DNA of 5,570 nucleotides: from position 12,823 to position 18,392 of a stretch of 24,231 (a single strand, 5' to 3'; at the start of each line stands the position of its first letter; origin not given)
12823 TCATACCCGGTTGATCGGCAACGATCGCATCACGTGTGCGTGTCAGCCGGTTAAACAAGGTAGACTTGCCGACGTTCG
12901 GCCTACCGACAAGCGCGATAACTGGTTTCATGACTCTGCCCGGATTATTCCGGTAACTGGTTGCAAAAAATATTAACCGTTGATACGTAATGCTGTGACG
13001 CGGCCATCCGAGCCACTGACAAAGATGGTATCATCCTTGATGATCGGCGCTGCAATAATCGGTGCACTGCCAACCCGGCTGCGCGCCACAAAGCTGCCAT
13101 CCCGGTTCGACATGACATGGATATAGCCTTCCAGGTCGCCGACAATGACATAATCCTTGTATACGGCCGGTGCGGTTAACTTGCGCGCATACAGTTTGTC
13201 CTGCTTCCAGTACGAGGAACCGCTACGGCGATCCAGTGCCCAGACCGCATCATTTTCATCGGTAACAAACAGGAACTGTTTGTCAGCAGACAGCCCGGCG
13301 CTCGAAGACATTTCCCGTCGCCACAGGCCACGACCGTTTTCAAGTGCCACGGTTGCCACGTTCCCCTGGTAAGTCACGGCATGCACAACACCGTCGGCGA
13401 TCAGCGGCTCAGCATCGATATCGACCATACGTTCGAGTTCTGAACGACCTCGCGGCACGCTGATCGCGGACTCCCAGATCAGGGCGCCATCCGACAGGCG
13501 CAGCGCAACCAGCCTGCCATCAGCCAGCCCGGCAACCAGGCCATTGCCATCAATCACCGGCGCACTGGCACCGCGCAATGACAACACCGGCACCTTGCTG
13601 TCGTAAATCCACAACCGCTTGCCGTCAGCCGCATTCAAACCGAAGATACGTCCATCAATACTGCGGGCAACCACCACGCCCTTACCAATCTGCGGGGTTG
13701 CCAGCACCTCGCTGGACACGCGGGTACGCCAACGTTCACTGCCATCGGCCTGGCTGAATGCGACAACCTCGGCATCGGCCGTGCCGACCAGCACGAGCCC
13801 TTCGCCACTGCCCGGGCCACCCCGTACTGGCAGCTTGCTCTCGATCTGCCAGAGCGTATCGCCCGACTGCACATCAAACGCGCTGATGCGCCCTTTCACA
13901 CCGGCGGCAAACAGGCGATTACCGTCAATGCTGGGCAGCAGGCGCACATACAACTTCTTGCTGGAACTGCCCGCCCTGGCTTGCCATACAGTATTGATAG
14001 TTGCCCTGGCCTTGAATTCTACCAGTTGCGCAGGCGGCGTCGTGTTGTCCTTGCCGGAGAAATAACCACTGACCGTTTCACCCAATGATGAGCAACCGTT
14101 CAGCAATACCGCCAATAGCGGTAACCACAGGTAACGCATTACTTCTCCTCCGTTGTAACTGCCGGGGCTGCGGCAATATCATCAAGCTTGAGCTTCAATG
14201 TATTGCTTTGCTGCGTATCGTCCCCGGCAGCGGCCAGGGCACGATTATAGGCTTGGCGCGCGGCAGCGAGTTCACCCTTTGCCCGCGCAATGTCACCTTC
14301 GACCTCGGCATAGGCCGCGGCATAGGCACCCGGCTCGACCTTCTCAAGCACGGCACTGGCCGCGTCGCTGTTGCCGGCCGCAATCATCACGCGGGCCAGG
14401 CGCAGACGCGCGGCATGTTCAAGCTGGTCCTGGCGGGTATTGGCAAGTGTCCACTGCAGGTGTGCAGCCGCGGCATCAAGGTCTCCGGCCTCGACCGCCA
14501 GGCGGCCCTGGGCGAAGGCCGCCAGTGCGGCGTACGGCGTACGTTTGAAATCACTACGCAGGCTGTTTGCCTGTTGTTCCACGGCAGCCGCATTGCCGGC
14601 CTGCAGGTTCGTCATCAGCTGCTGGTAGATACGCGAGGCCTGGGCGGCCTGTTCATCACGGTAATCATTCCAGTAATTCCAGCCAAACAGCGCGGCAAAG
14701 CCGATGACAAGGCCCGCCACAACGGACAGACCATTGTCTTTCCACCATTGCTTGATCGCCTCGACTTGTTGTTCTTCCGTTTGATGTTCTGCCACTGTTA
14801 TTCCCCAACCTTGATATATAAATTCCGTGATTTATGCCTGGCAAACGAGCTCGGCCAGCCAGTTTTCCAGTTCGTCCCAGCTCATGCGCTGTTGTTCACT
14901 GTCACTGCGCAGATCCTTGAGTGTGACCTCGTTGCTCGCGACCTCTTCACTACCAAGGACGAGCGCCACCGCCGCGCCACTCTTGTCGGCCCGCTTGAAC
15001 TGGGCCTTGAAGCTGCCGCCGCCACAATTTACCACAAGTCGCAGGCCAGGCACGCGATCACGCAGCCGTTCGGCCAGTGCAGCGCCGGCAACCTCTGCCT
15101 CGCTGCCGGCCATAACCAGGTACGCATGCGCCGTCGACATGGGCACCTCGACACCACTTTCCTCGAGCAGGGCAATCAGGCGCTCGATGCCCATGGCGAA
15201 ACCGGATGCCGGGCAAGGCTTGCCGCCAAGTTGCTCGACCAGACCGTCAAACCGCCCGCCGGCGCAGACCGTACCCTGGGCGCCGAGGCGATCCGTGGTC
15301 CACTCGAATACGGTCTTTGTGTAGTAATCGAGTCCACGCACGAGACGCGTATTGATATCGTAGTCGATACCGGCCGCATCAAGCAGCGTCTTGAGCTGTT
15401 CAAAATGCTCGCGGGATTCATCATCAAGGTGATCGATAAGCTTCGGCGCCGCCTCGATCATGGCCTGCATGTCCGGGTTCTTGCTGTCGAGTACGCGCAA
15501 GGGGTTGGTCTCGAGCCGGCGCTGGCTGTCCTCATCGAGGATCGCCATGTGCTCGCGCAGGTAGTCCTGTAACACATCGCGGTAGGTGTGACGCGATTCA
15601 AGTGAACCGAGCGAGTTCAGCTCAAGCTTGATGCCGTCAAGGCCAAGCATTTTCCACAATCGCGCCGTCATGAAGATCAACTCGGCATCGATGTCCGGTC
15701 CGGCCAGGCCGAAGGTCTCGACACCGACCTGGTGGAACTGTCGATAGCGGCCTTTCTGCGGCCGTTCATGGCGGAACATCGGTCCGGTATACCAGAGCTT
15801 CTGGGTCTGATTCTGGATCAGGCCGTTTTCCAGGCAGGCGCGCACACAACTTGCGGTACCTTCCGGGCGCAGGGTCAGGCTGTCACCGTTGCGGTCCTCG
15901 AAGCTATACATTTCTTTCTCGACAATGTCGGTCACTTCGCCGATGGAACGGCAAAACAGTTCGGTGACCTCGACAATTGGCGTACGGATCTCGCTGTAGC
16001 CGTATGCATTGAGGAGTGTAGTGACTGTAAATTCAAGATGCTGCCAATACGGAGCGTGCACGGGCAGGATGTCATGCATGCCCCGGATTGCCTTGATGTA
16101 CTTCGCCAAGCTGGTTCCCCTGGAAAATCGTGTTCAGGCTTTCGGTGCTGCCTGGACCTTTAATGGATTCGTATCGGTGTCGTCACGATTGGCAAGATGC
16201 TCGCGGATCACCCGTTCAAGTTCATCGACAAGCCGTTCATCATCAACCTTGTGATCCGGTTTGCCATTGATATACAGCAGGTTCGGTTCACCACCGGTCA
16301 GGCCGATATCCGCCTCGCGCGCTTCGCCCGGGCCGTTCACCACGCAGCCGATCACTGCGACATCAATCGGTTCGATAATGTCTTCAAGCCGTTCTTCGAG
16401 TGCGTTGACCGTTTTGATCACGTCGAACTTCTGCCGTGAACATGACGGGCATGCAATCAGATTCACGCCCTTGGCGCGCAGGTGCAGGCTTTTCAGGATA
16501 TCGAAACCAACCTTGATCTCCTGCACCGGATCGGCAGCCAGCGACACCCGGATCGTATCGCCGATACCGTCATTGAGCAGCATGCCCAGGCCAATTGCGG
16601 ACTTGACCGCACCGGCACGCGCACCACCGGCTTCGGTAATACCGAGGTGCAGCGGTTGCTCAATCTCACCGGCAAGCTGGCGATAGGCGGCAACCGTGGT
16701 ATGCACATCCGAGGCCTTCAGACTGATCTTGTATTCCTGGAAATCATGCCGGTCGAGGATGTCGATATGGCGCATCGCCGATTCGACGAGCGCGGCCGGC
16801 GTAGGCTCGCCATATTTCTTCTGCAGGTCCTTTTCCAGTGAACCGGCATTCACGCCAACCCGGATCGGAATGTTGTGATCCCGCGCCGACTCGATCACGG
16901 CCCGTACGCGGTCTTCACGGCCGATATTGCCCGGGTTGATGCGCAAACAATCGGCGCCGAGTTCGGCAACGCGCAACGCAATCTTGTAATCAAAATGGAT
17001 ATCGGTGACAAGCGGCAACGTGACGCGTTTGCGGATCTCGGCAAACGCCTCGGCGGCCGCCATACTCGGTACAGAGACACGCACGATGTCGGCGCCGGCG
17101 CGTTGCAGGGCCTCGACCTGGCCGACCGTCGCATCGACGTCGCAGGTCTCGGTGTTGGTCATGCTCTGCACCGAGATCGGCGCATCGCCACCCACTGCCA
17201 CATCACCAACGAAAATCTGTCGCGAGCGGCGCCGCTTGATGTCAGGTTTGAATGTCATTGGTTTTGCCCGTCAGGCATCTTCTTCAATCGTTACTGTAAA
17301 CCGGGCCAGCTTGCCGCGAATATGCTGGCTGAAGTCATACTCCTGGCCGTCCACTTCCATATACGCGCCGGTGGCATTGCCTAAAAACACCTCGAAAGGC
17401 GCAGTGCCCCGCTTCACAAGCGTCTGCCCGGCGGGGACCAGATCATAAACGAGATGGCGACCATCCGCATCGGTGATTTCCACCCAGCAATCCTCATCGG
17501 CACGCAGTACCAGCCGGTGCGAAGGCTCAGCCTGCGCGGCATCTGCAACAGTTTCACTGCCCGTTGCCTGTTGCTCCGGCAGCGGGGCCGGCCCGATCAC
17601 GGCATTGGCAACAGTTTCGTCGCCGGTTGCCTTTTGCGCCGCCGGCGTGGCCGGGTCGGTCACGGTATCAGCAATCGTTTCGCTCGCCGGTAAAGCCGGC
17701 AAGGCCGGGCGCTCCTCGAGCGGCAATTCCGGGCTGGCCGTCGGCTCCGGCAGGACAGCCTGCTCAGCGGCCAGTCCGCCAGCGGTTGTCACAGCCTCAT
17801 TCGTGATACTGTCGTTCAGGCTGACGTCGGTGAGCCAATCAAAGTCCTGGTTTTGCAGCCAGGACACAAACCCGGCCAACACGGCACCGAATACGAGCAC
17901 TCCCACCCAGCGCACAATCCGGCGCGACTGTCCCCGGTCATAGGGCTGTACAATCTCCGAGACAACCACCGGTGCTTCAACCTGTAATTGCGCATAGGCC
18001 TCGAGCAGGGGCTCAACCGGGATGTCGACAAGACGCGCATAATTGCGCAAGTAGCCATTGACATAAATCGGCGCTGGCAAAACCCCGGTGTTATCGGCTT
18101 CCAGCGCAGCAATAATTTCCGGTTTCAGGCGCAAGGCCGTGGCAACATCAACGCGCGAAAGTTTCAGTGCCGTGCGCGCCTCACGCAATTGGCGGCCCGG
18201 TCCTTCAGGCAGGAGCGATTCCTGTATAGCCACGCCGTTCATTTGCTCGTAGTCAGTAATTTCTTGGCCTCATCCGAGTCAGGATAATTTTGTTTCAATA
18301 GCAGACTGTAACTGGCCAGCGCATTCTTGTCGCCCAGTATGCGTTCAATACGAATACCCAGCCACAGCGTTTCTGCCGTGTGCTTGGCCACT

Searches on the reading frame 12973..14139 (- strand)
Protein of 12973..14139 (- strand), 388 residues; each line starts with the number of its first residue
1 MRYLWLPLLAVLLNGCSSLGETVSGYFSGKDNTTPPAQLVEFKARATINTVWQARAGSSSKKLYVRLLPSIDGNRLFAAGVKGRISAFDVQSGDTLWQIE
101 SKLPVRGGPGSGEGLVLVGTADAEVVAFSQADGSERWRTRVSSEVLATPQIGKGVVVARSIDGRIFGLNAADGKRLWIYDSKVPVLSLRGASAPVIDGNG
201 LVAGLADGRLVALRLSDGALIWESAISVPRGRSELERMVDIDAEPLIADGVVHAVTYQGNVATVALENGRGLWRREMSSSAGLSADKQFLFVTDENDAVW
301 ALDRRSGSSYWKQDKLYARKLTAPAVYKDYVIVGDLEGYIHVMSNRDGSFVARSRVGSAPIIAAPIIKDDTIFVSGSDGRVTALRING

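Call 3: search_protein_families(library=pfam, proteins=[window:12973-14139:-], max_evalue=0.01)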
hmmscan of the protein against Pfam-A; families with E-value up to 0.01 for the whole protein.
window:12973-14139:- (388 aa): 5 families
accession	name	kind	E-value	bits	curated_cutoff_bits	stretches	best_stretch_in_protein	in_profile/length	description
PF13360.13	PQQ_2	-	2.8e-69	233.8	27.6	3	82-313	2-233/233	Outer membrane protein assembly factor BamB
PF13570.13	Beta-prop_ACSF4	-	1.1e-30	107.6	133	2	71-226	59-212/329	Beta-alanine-activating enzyme, beta-propeller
PF01011.28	PQQ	-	7.5e-13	48.5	26.7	0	144-219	48-135/595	Glucose/ethanol/alcohol dehydrogenase, beta-propeller domain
PF25293.1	Beta-prop_EMC1_N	-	1.8e-05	24.9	34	1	214-302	91-169/219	EMC1 N-terminal beta-propeller domain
PF12894.13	ANAPC4_WD40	-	0.0017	19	22.9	0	45-102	23-79/91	Anaphase-promoting complex subunit 4 WD40 domain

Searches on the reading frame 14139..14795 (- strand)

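Call 3: search_protein_families(library=pfam, proteins=[window:14139-14795:-], max_evalue=0.01)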
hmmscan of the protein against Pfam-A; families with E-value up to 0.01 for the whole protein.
window:14139-14795:- (218 aa): 7 families
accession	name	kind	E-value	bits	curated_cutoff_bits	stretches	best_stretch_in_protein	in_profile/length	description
PF09976.15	TPR_21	-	6e-58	196.2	25.5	1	15-208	1-192/193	Tetratricopeptide repeat-like domain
PF17874.7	TPR_MalT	-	2.3e-06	27.6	45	1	68-154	98-188/336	MalT-like TPR region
PF13432.12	TPR_16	-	3.6e-06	27.7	32.7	1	94-153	1-57/65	Tetratricopeptide repeat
PF14559.12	TPR_19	-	0.00016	22.4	25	1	100-162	1-61/68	Tetratricopeptide repeat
PF13181.12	TPR_8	-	0.003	18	25.7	0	167-191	8-32/34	Tetratricopeptide repeat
PF13428.12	TPR_14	-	0.0087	17.1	23.5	0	128-160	2-37/44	Tetratricopeptide repeat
PF13414.12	TPR_11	-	0.0097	16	26.8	0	167-188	1-22/42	TPR repeat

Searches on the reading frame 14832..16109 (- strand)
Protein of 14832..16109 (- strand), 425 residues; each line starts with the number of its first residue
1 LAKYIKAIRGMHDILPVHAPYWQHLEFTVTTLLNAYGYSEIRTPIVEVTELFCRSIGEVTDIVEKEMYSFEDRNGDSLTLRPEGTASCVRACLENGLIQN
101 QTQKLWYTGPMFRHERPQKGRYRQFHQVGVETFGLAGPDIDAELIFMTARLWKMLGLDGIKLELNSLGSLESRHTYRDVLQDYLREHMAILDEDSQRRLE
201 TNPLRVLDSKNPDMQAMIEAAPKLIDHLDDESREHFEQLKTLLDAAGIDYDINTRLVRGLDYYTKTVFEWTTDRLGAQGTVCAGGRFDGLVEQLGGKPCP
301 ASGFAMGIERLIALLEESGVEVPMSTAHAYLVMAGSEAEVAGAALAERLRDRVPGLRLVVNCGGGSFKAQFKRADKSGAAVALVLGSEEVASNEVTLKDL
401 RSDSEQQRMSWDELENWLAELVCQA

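Call 4: search_protein_families(library=pfam, proteins=[window:14832-16109:-], max_evalue=0.01)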
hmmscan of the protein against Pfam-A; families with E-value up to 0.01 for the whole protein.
window:14832-16109:- (425 aa): 4 families
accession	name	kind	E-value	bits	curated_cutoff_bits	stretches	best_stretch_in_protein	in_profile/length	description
PF13393.11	tRNA-synt_His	-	4.6e-45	154.6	25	1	10-311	1-308/308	Histidyl-tRNA synthetase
PF00587.30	tRNA-synt_2b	-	2.3e-25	90.1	29.3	1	68-317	1-177/179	tRNA synthetase class II core domain (G, H, P, S and T)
PF03129.25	HGTP_anticodon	-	1.7e-12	47.8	21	1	332-420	5-93/94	Anticodon binding domain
PF00152.25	tRNA-synt_2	-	3.3e-05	23.6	25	1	102-316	91-293/308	tRNA synthetases class II (D, K and N)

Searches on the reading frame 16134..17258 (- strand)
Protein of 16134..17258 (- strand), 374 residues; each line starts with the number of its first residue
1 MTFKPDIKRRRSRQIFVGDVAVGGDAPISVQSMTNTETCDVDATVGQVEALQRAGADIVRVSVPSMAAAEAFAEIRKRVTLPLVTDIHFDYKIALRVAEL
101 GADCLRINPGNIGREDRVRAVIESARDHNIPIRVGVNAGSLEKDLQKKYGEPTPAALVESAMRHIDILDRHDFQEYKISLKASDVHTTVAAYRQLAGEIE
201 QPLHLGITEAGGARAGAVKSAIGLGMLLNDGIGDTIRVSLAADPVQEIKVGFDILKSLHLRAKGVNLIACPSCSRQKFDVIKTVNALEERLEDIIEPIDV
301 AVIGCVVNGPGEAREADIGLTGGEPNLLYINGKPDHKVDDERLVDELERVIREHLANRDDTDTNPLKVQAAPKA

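Call 4: search_protein_families(library=pfam, proteins=[window:16134-17258:-], max_evalue=0.01)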
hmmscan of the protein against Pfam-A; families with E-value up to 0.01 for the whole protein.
window:16134-17258:- (374 aa): 1 family
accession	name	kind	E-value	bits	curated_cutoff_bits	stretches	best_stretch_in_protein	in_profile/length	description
PF04551.19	GcpE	-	1.2e-146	488.6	32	1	13-352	2-342/343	GcpE protein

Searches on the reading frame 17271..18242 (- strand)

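Call 4: search_protein_families(library=pfam, proteins=[window:17271-18242:-], max_evalue=0.01)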
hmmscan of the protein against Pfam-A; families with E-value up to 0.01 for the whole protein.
window:17271-18242:- (323 aa): 4 families
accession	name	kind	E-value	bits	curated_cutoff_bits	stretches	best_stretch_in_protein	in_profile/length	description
PF13464.11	RodZ_C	-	1.9e-23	82.6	23.9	1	245-316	1-72/72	RodZ C-terminal domain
PF13413.12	HTH_25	-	7.6e-19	67.7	24.6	1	18-78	1-61/62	Helix-turn-helix domain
PF12844.13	HTH_19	-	0.0014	18.9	30.2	1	16-80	1-59/64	Helix-turn-helix domain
PF13560.12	HTH_31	-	0.0041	17.8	27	1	16-56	3-43/64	Helix-turn-helix domain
